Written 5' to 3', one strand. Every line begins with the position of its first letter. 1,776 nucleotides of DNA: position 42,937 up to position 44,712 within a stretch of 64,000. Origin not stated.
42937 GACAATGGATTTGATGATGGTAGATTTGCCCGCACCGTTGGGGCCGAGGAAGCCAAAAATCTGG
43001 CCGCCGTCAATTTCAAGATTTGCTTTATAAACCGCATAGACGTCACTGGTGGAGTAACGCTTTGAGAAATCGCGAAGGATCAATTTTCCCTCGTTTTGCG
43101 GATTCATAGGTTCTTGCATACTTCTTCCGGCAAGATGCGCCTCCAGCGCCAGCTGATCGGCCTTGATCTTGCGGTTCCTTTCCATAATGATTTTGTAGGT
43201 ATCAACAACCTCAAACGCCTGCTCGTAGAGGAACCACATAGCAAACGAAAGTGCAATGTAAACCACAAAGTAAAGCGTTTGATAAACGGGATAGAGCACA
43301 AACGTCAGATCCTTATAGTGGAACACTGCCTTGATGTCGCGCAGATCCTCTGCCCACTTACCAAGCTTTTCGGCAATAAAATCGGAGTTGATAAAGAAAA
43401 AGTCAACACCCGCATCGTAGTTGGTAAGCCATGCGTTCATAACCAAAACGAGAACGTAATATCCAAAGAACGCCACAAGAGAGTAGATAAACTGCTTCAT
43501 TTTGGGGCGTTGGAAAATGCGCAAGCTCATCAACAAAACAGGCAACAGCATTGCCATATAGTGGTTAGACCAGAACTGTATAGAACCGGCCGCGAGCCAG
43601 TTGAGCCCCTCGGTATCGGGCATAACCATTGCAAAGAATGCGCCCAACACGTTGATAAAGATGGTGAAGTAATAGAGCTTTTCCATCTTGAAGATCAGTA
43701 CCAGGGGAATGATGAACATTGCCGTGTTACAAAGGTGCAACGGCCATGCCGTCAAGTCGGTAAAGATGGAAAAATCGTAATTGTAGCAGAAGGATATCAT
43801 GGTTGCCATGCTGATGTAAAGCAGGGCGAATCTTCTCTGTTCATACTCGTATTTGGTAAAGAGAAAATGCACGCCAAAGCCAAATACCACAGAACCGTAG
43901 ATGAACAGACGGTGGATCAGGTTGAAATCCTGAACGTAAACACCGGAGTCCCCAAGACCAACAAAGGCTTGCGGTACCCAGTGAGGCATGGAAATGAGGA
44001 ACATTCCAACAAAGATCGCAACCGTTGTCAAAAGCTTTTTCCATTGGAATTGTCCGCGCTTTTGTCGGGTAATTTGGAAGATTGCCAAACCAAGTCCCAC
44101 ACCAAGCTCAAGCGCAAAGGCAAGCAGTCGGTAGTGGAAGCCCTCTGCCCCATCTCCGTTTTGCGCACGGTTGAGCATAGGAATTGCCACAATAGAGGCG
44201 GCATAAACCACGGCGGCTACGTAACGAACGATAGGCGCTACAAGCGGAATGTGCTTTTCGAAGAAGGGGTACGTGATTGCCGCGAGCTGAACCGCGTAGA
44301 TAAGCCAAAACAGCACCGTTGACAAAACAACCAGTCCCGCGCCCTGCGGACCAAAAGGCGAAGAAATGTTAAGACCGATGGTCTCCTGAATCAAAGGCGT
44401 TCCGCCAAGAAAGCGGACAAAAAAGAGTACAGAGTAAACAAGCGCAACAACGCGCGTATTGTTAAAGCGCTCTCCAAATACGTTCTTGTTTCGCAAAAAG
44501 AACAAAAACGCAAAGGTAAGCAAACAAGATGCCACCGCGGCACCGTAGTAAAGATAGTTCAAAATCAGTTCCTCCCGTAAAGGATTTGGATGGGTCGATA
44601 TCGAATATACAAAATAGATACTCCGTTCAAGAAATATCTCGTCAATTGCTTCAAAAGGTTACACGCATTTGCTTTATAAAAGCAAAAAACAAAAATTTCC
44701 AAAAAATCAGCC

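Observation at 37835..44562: Four-gene envelope operon led by a YwaF/TMEM164-like membrane domain fused to an ABC ATPase (candidate undescribed system)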

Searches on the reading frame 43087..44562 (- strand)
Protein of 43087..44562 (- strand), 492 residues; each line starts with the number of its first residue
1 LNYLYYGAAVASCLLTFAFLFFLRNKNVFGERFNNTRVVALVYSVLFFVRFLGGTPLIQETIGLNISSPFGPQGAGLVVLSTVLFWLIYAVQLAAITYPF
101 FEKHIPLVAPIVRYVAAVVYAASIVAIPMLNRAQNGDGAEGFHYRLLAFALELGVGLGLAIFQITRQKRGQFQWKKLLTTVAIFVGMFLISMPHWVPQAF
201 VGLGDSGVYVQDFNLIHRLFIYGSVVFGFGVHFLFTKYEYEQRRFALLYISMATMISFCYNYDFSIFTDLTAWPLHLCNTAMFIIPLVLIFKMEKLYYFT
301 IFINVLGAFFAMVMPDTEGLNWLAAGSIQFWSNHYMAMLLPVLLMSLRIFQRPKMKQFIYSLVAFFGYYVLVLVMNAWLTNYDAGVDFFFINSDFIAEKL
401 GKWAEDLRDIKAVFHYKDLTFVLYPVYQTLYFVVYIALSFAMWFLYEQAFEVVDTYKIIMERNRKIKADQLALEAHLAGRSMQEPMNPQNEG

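Call 10: search_protein_families(library=ncbifam, proteins=[window:43087-44562:-], max_evalue=1)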
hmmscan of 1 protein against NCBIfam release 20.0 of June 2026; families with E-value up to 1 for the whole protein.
seq(492 aa): 1 family
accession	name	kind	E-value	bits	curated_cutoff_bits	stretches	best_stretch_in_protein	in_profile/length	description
TIGR02206.1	intg_mem_TP0381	subfamily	1.8e-16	60.1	75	1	231-382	27-177/222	TMEM164-related integral membrane acyltransferase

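Call 11: find_homologous_proteins(query=window:43087-44562:-, max_evalue=0.001)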
Query seq(492 aa) (492 aa): 773 proteins with E <= 0.001 among 8000 candidates; the best 120 are listed.
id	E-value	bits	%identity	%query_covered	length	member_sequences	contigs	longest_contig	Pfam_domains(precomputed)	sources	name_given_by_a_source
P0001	0.0e+0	1098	100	100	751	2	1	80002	PF14808.12,PF00005.34,PF13304.13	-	-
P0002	0.0e+0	1066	96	100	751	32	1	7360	PF14808.12,PF00005.34,PF13304.13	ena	-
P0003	1.7e-278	943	85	100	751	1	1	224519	PF14808.12,PF00005.34,PF13304.13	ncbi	-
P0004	5.6e-278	941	85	100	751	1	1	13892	PF14808.12,PF00005.34,PF13304.13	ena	-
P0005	1.1e-276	937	84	100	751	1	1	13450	PF14808.12,PF00005.34,PF13304.13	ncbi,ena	-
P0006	3.9e-276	935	84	100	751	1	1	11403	PF14808.12,PF00005.34,PF13304.13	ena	-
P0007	2.2e-272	922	83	100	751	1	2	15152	PF14808.12,PF00005.34,PF13304.13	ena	-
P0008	5.4e-272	921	83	100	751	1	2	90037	PF14808.12,PF00005.34,PF13304.13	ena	-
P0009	3.7e-271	918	83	100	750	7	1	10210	PF14808.12,PF00005.34,PF13304.13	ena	-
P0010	9.0e-271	917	83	100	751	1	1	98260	PF14808.12,PF00005.34,PF13304.13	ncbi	-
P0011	2.4e-262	889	80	100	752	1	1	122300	PF14808.12,PF00005.34,PF13304.13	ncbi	-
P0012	3.6e-262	889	80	100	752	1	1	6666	PF14808.12,PF00005.34,PF13304.13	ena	-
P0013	1.5e-260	883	80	100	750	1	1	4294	PF14808.12,PF00005.34,PF13304.13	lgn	-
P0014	6.8e-260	881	85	93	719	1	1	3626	PF14808.12,PF00005.34,PF13304.13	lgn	-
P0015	1.7e-259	880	85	93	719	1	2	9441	PF14808.12,PF00005.34,PF13304.13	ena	-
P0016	3.6e-259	879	80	100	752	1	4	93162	PF14808.12,PF00005.34,PF13304.13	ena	-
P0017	4.3e-259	879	80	100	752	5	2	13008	PF14808.12,PF00005.34,PF13304.13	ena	-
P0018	3.7e-258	876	80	100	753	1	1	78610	PF14808.12,PF00005.34,PF13304.13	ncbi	-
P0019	1.4e-257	874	79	100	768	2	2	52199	PF14808.12,PF00005.34,PF13304.13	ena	-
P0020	2.3e-257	873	79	100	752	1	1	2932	PF14808.12,PF00005.34,PF13304.13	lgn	-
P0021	3.0e-257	873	79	100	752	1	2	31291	PF14808.12,PF00005.34,PF13304.13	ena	-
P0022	3.4e-257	872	79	100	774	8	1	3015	PF14808.12,PF00005.34,PF13304.13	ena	-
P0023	4.4e-257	872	80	100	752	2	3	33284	PF14808.12,PF00005.34,PF13304.13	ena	-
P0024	4.6e-257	872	79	100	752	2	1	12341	PF14808.12,PF00005.34,PF13304.13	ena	-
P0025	6.4e-257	871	79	100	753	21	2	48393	PF14808.12,PF00005.34,PF13304.13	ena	-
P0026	1.2e-256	871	78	100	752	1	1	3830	PF14808.12,PF00005.34,PF13304.13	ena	-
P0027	2.1e-256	870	79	100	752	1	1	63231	PF14808.12,PF00005.34,PF13304.13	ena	-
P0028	5.0e-256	869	79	99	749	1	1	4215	PF14808.12,PF00005.34,PF13304.13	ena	-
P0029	1.6e-255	867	78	100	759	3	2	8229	PF14808.12,PF00005.34,PF13304.13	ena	-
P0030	2.3e-255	866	79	99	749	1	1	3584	PF14808.12,PF00005.34,PF13304.13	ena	-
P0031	2.9e-255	866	79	99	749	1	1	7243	PF14808.12,PF00005.34,PF13304.13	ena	-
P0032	3.4e-255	866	79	99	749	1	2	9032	PF14808.12,PF00005.34,PF13304.13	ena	-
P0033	2.3e-254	863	78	100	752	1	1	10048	PF14808.12,PF00005.34,PF13304.13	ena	-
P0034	1.8e-253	860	78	100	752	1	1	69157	PF14808.12,PF00005.34,PF13304.13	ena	-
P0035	2.3e-253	860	78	100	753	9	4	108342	PF14808.12,PF00005.34,PF13304.13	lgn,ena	-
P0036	3.3e-253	859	78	100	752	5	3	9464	PF14808.12,PF00005.34,PF13304.13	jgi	-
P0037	1.9e-252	857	79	98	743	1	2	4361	PF14808.12,PF00005.34,PF13304.13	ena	-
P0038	1.9e-250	850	77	100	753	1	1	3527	PF14808.12,PF00005.34,PF13304.13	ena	-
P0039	4.8e-250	849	77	100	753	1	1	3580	PF14808.12,PF00005.34,PF13304.13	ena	-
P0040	7.1e-250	848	76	100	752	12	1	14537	PF14808.12,PF00005.34,PF13304.13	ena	-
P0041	8.6e-250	848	76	100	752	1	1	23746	PF14808.12,PF00005.34,PF13304.13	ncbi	-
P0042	3.8e-249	846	77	100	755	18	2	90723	PF14808.12,PF00005.34,PF13304.13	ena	-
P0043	5.1e-249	845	78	100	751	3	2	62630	PF14808.12,PF00005.34,PF13304.13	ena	-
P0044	6.2e-248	842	76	100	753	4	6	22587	PF14808.12,PF00005.34,PF13304.13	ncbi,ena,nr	ncbi:MAG: ATP-binding cassette domain-containing protein [Ruminococcaceae bacterium]|nr:ATP-binding 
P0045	6.7e-248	842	76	100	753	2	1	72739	PF14808.12,PF00005.34,PF13304.13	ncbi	-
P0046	1.8e-247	840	77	100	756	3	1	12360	PF14808.12,PF00005.34,PF13304.13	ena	-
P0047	2.0e-247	840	76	100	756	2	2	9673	PF14808.12,PF00005.34,PF13304.13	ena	-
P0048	2.6e-247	840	76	100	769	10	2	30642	PF14808.12,PF00005.34,PF13304.13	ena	-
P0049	2.8e-247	840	77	100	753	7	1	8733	PF14808.12,PF00005.34,PF13304.13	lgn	-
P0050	4.3e-247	839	76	100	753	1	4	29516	PF14808.12,PF00005.34,PF13304.13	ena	-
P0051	4.8e-247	839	76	100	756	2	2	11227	PF14808.12,PF00005.34,PF13304.13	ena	-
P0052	1.3e-246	837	76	100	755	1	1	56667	PF14808.12,PF00005.34,PF13304.13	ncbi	-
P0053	8.3e-246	835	76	100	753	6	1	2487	PF14808.12,PF00005.34,PF13304.13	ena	-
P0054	4.3e-244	829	75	100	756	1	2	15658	PF14808.12,PF00005.34,PF13304.13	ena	-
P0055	4.4e-244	829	76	100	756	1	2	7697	PF14808.12,PF00005.34,PF13304.13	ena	-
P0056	2.5e-243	827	75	100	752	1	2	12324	PF14808.12,PF00005.34,PF13304.13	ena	-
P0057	4.5e-243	826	75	100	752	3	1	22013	PF14808.12,PF00005.34,PF13304.13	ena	-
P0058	4.5e-243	826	76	100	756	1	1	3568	PF14808.12,PF00005.34,PF13304.13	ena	-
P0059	1.4e-242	824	75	100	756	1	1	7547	PF14808.12,PF00005.34,PF13304.13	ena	-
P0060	1.7e-242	824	75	100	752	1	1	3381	PF14808.12,PF00005.34,PF13304.13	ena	-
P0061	2.7e-242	823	76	100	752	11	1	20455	PF14808.12,PF00005.34,PF13304.13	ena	-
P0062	1.0e-241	821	74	100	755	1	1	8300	PF14808.12,PF00005.34,PF13304.13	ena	-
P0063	5.8e-241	819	75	100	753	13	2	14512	PF14808.12,PF00005.34,PF13304.13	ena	-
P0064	3.8e-240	816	74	100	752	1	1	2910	PF14808.12,PF00005.34,PF13304.13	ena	-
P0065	1.1e-239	815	74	100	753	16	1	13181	PF14808.12,PF00005.34,PF13304.13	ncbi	-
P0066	1.5e-238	811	75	99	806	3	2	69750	PF14808.12,PF00005.34,PF13304.13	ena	-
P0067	6.6e-238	809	76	98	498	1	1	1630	PF14808.12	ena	-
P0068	2.9e-237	807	73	100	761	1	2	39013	PF14808.12,PF00005.34,PF13304.13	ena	-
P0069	1.5e-236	804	73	100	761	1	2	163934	PF14808.12,PF00005.34,PF13304.13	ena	-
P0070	1.9e-236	804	72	100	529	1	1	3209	PF14808.12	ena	-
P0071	2.9e-236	803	72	100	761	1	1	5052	PF14808.12,PF00005.34,PF13304.13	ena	-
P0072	4.1e-236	803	78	93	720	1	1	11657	PF14808.12,PF00005.34,PF13304.13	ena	-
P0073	4.3e-236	803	72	100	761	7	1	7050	PF14808.12,PF00005.34,PF13304.13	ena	-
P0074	5.3e-236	802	72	100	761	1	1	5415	PF14808.12,PF00005.34,PF13304.13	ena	-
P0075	6.9e-236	802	78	93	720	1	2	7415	PF14808.12,PF00005.34,PF13304.13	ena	-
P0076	8.4e-236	802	78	93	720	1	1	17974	PF14808.12,PF00005.34,PF13304.13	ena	-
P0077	1.0e-235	802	78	93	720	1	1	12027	PF14808.12,PF00005.34,PF13304.13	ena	-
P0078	1.1e-235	801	72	100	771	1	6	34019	PF14808.12,PF00005.34,PF13304.13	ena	-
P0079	2.3e-235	800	78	93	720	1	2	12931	PF14808.12,PF00005.34,PF13304.13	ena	-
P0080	3.2e-235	800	78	93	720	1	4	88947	PF14808.12,PF00005.34,PF13304.13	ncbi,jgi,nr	ncbi:MAG: ATP-binding cassette domain-containing protein [Ruminococcaceae bacterium]|nr:ATP-binding 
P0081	1.5e-232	791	72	100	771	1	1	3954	PF14808.12,PF00005.34,PF13304.13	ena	-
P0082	1.6e-231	788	70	100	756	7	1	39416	PF14808.12,PF00005.34,PF13304.13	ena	-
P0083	6.4e-231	786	72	100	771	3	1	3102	PF14808.12,PF00005.34,PF13304.13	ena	-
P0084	7.6e-231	785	70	100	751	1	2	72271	PF14808.12,PF00005.34,PF13304.13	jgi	-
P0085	1.0e-230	785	70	99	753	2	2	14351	PF14808.12,PF00005.34,PF13304.13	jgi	-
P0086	1.7e-227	774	68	100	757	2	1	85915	PF14808.12,PF00005.34,PF13304.13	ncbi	-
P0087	5.3e-225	766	68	100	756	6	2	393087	PF14808.12,PF00005.34,PF13304.13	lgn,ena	-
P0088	9.3e-225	765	66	100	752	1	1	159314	PF14808.12,PF00005.34,PF13304.13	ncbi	-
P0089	5.1e-224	763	68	100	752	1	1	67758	PF14808.12,PF00005.34,PF13304.13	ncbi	-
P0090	1.7e-223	761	67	100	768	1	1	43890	PF14808.12,PF00005.34,PF13304.13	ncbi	-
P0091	1.8e-223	761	68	100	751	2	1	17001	PF14808.12,PF00005.34,PF13304.13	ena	-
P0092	8.6e-223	759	68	100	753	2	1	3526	PF14808.12,PF00005.34,PF13304.13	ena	-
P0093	1.3e-222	758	67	100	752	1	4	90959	PF14808.12,PF00005.34,PF13304.13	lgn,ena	-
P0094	1.5e-222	758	68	99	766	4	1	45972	PF14808.12,PF00005.34,PF13304.13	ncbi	-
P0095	2.4e-222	757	67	100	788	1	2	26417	PF14808.12,PF00005.34,PF13304.13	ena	-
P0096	2.8e-220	751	67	100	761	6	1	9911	PF14808.12,PF00005.34,PF13304.13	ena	-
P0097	5.7e-220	750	65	100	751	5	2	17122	PF14808.12,PF00005.34,PF13304.13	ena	-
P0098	6.4e-220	749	65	100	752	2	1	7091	PF14808.12,PF00005.34,PF13304.13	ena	-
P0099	2.6e-219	747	66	100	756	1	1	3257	PF14808.12,PF00005.34,PF13304.13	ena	-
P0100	7.0e-219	746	67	100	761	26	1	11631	PF14808.12,PF00005.34,PF13304.13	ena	-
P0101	1.2e-218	745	66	100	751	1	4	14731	PF14808.12,PF00005.34,PF13304.13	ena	-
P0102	1.3e-218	745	66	100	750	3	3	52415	PF14808.12,PF00005.34,PF13304.13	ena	-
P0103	1.6e-217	742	66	100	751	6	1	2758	PF14808.12,PF00005.34,PF13304.13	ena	-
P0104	1.8e-217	741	66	100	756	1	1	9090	PF14808.12,PF00005.34,PF13304.13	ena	-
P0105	4.5e-217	740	67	100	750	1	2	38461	PF14808.12,PF00005.34,PF13304.13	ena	-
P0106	6.3e-217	740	66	100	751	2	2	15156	PF14808.12,PF00005.34,PF13304.13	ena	-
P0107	8.3e-217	739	67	100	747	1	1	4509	PF14808.12,PF00005.34,PF13304.13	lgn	-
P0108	1.3e-216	738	67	100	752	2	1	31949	PF14808.12,PF00005.34,PF13304.13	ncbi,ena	-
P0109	5.3e-216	736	65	100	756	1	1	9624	PF14808.12,PF00005.34,PF13304.13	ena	-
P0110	1.7e-215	735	65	100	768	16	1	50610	PF14808.12,PF00005.34,PF13304.13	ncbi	-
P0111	2.3e-215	734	67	100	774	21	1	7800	PF14808.12,PF00005.34,PF13304.13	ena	-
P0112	2.4e-215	734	68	95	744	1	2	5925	PF14808.12,PF00005.34,PF13304.13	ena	-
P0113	2.9e-215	734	71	91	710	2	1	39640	PF14808.12,PF00005.34,PF13304.13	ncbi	-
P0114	4.6e-215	733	66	100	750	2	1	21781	PF14808.12,PF00005.34,PF13304.13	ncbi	-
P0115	1.2e-214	732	65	100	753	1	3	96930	PF14808.12,PF00005.34,PF13304.13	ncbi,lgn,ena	-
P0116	1.4e-214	732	65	100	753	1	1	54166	PF14808.12,PF00005.34,PF13304.13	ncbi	-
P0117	1.6e-214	732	67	97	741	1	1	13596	PF14808.12,PF00005.34,PF13304.13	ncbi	-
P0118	2.2e-214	731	66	100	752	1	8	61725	PF14808.12,PF00005.34,PF13304.13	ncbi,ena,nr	ncbi:MAG: YwaF family protein [Clostridia bacterium]|nr:YwaF family protein [Clostridia bacterium]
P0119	3.1e-214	731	65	100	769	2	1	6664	PF14808.12,PF00005.34,PF13304.13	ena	-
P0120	3.5e-214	731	65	100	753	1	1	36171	PF14808.12,PF00005.34,PF13304.13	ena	-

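Call 19: search_solved_structures(query=window:43093-44562:-, max_evalue=10, show_alignments=3)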
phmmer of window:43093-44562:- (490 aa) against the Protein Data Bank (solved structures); distinct sequences matched with E-value up to 10: 0.

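Call 28: search_solved_structures(query=A1, max_evalue=10, show_alignments=3)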
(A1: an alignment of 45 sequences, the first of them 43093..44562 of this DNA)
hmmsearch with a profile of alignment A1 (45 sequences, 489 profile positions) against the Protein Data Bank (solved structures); distinct sequences matched with E-value up to 10: 0.

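Call 39: predict_structure(alignment_id=A3)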
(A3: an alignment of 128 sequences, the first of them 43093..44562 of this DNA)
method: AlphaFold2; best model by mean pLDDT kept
length: 490 residues; sequences in the alignment: 128
mean_pLDDT: 90.7   pTM: 0.87
mean pLDDT of the five models: 90.7, 90.6, 90.0, 89.2, 88.0
residues with pLDDT >= 90: 334; 70-90: 150; 50-70: 6; < 50: 0
segments of 3 or more residues with pLDDT < 50: none
pLDDT, mean of each block of 10 residues (from residue 1): 96 98 89 90 95 91 82 89 97 96 94 97 97 91 95 98 85 89 96 94 88 91 91 92 96 92 89 86 93 91 88 86 92 92 92 91 92 93 88 83 91 94 93 91 87 81 88 83 70
secondary structure, 60 per line:
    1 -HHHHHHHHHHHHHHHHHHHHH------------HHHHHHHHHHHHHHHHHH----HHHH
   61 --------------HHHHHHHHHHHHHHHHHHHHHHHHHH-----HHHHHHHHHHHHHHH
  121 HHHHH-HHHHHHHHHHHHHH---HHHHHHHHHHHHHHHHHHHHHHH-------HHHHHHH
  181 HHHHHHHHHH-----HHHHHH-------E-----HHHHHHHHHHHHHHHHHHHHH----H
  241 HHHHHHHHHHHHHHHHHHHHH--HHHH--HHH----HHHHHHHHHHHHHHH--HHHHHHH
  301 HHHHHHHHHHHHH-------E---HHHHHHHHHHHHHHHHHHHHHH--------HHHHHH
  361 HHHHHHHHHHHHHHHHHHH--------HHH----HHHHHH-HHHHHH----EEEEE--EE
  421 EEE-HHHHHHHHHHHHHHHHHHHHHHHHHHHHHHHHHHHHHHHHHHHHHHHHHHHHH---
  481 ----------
elements in order: H2-22 H35-52 H57-60 H75-100 H106-125 H127-140 H144-166 H174-190 H196-201 H215-235 H240-261 H264-267 H277-291 H294-313 H325-346 H355-379 H395-400 H402-407 E412-416 E419-423 H425-477

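Call 41: fold_search(model_id=the predicted structure, library=pdb)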
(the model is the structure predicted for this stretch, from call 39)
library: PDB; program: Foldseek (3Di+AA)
matches with E <= 10: 98; with E <= 0.001: 0
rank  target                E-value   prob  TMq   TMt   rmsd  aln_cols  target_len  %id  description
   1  4qim                  6.6e-01  0.07  0.11  0.11  29.3       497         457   12  Structure of the human smoothened receptor in complex with ANTA XV (released 2014-07-23)
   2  4o9r                  7.2e-01  0.07  0.11  0.12  28.7       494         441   13  Human Smoothened Receptor structure in complex with cyclopamine (released 2014-03-05)
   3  9oli_A                8.9e-01  0.07  0.14  0.14  22.4       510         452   12  Crystal structure of the melibiose-bound melibiose transporter (released 2026-02-04)
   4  4tpj_A                9.3e-01  0.09  0.18  0.19  20.6       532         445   13  Selectivity mechanism of a bacterial homologue of the human drug peptide transporters PepT1 and PepT2 (released 2014-07-09)
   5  7bp3_A                9.7e-01  0.10  0.17  0.20  18.6       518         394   12  Cryo-EM structure of the human MCT2 (released 2020-06-03)
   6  8jsw                  9.7e-01  0.06  0.13  0.15  22.7       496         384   14  Human VMAT2 complex with serotonin (released 2023-11-29)
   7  9jbt                  1.1e+00  0.07  0.15  0.16  18.0       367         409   15  Structure of LAT4 in complex with Phe (released 2026-03-11)
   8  4lep_B                1.2e+00  0.09  0.16  0.17  20.0       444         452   12  Structural insights into substrate recognition in proton dependent oligopeptide transporters (released 2013-07-10)
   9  8b17_A                1.2e+00  0.08  0.15  0.16  20.3       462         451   12  DtpB-Nb132-AWA (released 2023-08-09)
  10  4tpj_B                1.3e+00  0.08  0.18  0.19  20.4       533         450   14  Selectivity mechanism of a bacterial homologue of the human drug peptide transporters PepT1 and PepT2 (released 2014-07-09)
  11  4gby                  1.6e+00  0.06  0.15  0.16  20.2       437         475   14  The structure of the MFS (major facilitator superfamily) proton:xylose symporter XylE bound to D-xylose (released 2012-10-17)
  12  9j05_A                1.7e+00  0.06  0.14  0.16  24.8       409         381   11  Apo state purinergic receptor P2Y14-BRIL/PPTN/1B3 Fab-4/9Glue (released 2025-08-06)
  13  8xo9                  1.8e+00  0.06  0.14  0.16  20.3       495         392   13  VMAT2 complex with noradrenaline in cytosol-facing state (released 2024-05-08)
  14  8tgh_B                1.8e+00  0.05  0.12  0.14  18.8       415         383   14  VMAT1 dimer with amphetamine and reserpine (released 2024-03-20)
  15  9old                  2.3e+00  0.03  0.11  0.11  22.0       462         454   13  Crystal structure of alpha-NPG-bound D59C MelBSt (released 2026-02-04)
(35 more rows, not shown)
